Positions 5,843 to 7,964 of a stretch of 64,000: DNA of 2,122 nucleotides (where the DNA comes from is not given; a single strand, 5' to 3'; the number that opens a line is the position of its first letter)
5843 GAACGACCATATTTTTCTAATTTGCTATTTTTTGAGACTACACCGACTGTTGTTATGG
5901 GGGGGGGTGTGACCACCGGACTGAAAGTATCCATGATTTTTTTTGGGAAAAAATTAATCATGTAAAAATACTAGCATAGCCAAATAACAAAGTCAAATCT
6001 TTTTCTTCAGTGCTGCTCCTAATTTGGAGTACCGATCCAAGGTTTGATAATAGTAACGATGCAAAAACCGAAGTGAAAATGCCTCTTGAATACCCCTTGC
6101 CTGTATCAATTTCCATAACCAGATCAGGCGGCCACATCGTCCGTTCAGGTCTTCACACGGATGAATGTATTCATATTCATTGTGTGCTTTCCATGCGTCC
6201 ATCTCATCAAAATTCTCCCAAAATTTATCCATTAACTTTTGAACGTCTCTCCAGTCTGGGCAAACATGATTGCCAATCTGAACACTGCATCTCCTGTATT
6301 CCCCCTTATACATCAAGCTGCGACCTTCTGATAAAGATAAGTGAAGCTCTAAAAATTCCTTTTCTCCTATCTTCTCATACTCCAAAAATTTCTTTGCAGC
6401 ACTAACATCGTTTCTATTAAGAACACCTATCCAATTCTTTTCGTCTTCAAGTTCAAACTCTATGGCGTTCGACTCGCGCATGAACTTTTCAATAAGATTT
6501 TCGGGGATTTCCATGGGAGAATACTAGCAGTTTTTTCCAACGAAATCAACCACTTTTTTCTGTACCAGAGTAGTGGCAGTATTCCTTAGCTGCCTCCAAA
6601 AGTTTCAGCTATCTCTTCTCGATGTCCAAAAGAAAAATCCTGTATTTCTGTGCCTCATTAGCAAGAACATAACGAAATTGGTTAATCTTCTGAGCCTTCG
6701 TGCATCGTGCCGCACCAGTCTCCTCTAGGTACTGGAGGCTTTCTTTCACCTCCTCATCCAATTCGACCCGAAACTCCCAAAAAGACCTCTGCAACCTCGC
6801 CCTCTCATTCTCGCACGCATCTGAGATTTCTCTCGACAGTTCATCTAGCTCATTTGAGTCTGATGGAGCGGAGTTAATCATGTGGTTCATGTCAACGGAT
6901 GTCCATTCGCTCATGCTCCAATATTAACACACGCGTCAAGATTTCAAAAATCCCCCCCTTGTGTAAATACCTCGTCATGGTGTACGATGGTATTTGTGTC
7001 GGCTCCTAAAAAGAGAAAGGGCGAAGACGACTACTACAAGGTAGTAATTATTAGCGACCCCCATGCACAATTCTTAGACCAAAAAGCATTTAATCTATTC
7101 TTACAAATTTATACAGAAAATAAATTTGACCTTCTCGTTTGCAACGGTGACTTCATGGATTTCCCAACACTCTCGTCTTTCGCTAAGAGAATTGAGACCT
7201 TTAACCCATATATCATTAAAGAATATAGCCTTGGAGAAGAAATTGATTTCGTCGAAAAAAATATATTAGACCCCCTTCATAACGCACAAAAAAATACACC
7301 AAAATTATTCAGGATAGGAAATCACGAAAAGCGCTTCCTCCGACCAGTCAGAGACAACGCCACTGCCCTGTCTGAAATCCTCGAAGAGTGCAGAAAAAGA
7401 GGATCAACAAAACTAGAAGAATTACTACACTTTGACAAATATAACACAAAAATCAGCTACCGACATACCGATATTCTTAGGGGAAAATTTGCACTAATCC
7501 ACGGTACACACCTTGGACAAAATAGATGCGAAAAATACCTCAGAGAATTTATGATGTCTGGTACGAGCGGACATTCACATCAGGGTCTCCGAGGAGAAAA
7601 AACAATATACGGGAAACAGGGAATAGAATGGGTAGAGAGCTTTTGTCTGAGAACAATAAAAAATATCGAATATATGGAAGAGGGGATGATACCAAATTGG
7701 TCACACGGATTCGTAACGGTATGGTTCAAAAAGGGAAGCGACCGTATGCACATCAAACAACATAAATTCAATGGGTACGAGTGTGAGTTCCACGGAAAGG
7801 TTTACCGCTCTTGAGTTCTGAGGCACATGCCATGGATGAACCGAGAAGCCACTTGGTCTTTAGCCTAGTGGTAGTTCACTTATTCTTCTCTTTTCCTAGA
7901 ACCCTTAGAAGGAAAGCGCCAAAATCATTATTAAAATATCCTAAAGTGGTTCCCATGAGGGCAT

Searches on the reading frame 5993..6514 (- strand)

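Call 79: search_protein_families(library=pfam, proteins=[window:5993-6514:-], max_evalue=0.001)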
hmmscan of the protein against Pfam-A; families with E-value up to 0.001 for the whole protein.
window:5993-6514:- (173 aa): 1 family
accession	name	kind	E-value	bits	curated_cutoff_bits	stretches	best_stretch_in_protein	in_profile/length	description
PF02661.23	Fic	-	8.5e-08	33.4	24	1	51-132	4-89/93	Fic/DOC family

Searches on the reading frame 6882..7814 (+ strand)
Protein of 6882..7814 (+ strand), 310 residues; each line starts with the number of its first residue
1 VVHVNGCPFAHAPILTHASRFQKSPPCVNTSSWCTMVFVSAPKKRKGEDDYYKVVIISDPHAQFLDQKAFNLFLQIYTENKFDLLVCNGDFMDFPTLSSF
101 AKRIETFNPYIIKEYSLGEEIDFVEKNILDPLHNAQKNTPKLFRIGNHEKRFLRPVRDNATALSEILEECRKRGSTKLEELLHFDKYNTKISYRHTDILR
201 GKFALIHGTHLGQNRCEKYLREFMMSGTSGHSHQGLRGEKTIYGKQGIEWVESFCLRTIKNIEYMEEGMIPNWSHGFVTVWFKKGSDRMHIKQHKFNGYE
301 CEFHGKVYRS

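Call 79: search_protein_families(library=pfam, proteins=[window:6882-7814:+], max_evalue=0.001)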
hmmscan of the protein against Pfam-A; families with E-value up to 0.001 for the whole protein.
window:6882-7814:+ (310 aa): 2 families
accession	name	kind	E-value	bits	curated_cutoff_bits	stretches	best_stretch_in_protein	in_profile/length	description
PF00149.33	Metallophos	-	4.6e-06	27.6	21.5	1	53-222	2-131/191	Calcineurin-like phosphoesterase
PF12850.12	Metallophos_2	-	0.00061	20.3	27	0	53-102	2-47/154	Calcineurin-like phosphoesterase superfamily domain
